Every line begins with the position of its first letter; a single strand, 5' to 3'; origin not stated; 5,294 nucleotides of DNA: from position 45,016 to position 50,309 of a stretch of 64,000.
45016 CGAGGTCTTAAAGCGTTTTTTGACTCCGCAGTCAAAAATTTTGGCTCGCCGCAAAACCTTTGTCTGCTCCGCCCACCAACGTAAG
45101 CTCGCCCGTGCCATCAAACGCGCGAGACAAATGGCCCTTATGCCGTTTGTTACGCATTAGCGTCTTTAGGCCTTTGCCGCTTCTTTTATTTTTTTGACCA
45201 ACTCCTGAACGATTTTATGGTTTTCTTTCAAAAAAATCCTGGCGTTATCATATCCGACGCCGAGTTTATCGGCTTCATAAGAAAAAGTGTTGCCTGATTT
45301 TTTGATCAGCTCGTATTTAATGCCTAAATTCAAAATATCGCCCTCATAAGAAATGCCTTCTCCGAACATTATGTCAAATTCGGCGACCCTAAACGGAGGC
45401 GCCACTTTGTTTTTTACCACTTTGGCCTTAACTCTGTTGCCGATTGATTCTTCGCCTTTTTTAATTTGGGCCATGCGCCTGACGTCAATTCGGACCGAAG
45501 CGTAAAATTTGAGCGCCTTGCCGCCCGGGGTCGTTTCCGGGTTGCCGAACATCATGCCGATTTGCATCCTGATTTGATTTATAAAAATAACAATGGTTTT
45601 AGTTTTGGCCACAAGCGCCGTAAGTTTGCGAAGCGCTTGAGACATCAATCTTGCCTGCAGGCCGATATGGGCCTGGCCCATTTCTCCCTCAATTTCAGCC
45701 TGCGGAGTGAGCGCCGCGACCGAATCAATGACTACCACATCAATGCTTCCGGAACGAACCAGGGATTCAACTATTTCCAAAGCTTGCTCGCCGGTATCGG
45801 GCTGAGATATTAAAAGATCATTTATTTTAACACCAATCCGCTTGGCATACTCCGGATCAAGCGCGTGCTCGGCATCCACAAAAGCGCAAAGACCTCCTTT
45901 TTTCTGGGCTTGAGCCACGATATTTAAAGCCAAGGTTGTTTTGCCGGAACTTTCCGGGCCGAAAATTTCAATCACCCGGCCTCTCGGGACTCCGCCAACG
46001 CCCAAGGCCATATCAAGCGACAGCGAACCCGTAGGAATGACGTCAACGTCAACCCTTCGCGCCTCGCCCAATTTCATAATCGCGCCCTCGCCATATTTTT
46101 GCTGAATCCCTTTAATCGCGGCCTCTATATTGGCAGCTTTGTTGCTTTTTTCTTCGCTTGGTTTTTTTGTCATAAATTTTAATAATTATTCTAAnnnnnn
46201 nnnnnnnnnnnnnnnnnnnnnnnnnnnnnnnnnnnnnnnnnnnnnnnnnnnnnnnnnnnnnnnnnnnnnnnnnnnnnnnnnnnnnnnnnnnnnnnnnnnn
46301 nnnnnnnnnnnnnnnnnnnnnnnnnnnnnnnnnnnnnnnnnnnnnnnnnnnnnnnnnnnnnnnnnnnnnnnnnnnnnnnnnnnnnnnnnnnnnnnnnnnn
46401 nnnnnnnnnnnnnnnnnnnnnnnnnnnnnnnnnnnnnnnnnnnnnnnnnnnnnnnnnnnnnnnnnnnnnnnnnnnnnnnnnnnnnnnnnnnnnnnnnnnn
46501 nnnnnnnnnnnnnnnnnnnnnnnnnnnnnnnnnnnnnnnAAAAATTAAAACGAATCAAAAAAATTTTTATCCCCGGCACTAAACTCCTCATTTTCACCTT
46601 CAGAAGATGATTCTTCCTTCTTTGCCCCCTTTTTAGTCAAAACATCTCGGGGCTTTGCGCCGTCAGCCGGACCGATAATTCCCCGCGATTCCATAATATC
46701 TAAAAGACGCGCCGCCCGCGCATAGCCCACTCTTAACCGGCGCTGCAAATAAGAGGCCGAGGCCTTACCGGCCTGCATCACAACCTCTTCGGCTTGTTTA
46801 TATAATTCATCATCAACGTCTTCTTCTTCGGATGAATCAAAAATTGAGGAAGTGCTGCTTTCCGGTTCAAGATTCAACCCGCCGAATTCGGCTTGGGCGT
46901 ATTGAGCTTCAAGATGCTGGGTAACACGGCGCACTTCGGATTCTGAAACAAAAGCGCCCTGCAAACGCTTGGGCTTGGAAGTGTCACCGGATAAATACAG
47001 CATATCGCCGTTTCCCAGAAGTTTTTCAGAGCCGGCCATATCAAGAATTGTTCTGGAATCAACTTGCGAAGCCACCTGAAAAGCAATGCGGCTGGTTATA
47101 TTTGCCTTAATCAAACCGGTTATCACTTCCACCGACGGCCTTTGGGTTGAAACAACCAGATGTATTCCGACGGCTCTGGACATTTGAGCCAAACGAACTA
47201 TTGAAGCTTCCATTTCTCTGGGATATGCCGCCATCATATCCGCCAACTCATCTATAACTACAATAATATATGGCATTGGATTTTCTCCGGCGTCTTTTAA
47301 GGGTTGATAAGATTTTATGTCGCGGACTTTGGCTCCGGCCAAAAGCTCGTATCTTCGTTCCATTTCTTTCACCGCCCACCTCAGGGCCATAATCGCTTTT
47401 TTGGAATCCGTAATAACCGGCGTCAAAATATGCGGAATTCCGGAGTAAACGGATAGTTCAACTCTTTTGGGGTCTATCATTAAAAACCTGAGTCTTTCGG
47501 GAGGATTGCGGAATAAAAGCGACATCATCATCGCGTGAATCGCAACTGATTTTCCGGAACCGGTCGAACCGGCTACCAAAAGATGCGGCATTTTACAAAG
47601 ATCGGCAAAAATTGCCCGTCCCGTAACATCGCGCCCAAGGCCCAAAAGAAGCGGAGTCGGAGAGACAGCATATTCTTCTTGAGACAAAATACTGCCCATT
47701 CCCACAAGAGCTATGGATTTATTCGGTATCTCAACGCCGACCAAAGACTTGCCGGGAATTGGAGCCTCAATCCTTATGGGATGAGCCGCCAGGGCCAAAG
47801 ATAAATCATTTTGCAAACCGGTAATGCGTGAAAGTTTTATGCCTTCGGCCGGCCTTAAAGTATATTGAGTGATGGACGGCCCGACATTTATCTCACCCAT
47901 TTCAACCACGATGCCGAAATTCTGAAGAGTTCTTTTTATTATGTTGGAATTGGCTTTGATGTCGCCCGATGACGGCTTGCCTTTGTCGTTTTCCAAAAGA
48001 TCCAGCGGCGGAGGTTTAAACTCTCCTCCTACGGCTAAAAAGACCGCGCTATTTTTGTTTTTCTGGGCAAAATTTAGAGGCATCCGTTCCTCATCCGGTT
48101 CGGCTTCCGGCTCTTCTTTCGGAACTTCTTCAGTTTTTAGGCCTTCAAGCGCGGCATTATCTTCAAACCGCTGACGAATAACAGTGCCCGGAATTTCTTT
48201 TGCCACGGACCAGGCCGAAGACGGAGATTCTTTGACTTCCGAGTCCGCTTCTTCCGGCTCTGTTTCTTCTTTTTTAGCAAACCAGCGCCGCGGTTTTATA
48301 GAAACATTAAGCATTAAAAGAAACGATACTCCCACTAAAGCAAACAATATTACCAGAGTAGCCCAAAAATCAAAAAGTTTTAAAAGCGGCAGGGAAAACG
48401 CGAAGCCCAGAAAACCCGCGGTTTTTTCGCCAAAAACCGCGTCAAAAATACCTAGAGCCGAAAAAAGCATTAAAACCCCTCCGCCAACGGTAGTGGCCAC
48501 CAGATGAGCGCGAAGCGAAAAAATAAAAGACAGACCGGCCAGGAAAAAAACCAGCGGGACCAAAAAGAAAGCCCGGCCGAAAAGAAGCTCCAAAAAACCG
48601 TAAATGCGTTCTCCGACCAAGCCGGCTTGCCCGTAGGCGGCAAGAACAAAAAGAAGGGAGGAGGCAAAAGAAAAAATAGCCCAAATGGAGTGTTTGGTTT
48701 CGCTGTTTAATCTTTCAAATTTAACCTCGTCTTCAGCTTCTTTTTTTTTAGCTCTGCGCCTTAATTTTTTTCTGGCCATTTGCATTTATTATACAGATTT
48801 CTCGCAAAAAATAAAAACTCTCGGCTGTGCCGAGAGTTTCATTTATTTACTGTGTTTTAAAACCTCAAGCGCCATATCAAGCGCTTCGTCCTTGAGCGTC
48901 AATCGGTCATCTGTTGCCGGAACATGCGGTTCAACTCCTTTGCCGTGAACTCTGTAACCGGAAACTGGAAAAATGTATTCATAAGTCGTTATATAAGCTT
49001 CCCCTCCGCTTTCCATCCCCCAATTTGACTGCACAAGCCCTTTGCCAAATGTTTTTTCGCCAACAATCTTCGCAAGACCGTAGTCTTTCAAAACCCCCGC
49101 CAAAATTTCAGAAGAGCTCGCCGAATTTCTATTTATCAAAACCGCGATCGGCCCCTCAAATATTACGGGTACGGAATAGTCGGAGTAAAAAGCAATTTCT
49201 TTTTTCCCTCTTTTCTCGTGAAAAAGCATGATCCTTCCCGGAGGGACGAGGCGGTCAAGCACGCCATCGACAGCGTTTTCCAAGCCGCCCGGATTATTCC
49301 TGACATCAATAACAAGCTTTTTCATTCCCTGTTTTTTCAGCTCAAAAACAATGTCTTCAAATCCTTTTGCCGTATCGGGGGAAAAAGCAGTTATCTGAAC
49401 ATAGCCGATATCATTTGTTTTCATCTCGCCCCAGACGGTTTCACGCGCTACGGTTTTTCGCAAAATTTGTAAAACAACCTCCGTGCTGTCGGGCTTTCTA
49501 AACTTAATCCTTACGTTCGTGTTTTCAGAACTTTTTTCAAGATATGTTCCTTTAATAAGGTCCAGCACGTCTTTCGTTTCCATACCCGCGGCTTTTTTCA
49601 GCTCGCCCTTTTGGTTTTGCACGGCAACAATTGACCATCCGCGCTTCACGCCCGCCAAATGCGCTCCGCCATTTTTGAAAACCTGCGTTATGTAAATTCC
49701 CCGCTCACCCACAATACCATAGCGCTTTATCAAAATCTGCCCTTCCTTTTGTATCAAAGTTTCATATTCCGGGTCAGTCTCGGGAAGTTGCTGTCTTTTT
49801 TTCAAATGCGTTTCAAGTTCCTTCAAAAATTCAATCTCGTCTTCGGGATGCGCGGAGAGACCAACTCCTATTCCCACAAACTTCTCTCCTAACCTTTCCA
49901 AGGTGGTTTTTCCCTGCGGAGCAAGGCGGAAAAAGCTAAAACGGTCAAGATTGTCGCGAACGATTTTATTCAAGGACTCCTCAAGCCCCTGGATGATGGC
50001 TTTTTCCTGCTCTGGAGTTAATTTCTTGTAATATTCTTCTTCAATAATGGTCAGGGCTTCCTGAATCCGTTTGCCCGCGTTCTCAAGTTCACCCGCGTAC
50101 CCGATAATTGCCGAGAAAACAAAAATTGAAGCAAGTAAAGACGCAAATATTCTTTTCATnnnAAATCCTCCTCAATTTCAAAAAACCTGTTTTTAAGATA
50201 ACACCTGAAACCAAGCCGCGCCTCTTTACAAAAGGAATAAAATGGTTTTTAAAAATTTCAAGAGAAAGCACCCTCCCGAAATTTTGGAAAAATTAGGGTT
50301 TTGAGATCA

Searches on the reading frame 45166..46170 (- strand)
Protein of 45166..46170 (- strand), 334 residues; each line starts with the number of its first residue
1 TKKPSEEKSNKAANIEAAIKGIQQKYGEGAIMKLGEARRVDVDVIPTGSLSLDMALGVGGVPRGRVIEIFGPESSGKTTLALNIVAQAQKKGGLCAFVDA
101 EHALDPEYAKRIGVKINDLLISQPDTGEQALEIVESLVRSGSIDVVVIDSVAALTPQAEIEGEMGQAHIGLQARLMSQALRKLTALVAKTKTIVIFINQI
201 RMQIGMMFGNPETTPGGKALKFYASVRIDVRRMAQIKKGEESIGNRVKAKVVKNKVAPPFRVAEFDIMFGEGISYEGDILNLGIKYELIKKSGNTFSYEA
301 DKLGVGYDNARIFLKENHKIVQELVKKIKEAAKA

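Call 8: search_protein_families(library=pfam, proteins=[window:45166-46170:-], max_evalue=0.001)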
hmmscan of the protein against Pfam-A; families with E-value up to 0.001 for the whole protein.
window:45166-46170:- (334 aa): 8 families
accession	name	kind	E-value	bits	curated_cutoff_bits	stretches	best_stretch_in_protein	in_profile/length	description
PF00154.27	RecA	-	1.6e-138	460.9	27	1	14-274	2-262/262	recA bacterial DNA recombination protein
PF21096.2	RecA_C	-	8.7e-15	55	27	1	277-332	1-56/57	RecA C-terminal domain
PF08423.17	Rad51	-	2.2e-10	40.6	22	1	39-233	2-212/244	Rad51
PF06745.19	ATPase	-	6.3e-07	29.4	26.6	1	45-103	1-59/231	KaiC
PF01637.24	ATPase_2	-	1.8e-06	28.4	33.2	1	66-204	22-123/225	ATPase domain predominantly from Archaea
PF02283.22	CobU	-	9.5e-06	25.7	27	1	69-204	3-129/168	Cobinamide kinase / cobinamide phosphate guanyltransferase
PF13481.12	AAA_25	-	5.8e-05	23.2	27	0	60-157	29-158/195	AAA domain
PF13479.12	AAA_24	-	0.00087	19.6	27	0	66-157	4-79/195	AAA domain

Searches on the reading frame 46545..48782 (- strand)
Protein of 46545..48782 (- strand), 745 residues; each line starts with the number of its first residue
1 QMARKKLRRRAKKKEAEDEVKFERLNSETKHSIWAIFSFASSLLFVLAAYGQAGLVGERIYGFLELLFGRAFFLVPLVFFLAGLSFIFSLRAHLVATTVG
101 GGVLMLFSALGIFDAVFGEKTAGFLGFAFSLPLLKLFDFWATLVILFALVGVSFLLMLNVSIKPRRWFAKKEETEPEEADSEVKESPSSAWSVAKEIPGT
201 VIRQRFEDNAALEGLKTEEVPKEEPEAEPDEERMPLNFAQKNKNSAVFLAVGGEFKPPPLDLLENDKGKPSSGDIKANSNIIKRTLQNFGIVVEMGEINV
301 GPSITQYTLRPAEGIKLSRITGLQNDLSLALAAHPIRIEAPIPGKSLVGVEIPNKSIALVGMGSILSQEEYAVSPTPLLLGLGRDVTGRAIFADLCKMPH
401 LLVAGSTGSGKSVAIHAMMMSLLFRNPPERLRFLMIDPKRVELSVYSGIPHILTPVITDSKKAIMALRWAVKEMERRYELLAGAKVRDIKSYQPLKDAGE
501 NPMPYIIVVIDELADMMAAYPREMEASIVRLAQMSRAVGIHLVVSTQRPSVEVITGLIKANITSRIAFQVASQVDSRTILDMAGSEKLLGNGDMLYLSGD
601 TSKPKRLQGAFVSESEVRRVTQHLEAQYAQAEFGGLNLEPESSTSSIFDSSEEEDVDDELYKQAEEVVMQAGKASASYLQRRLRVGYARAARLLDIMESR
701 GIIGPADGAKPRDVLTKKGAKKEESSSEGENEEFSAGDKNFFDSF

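Call 7: search_protein_families(library=pfam, proteins=[window:46545-48782:-], max_evalue=0.001)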
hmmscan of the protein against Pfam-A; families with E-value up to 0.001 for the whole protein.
window:46545-48782:- (745 aa): 3 families
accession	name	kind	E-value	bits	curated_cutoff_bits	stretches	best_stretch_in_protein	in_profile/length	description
PF01580.24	FtsK_SpoIIIE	-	1.6e-57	195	24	1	366-551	6-221/221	FtsK/SpoIIIE family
PF17854.6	FtsK_alpha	-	7.6e-29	100.3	22.9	1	258-354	2-101/101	FtsK alpha domain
PF09397.16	FtsK_gamma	-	1.7e-26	92.1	30.6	1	657-716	3-62/63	Ftsk gamma domain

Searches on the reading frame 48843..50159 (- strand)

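Call 7: search_protein_families(library=pfam, proteins=[window:48843-50159:-], max_evalue=0.001)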
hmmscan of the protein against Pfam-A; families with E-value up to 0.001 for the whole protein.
window:48843-50159:- (438 aa): 1 family
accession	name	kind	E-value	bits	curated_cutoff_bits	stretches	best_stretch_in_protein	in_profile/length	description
PF03572.23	Peptidase_S41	-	5.7e-45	153.3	24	1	250-413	1-163/165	Peptidase family S41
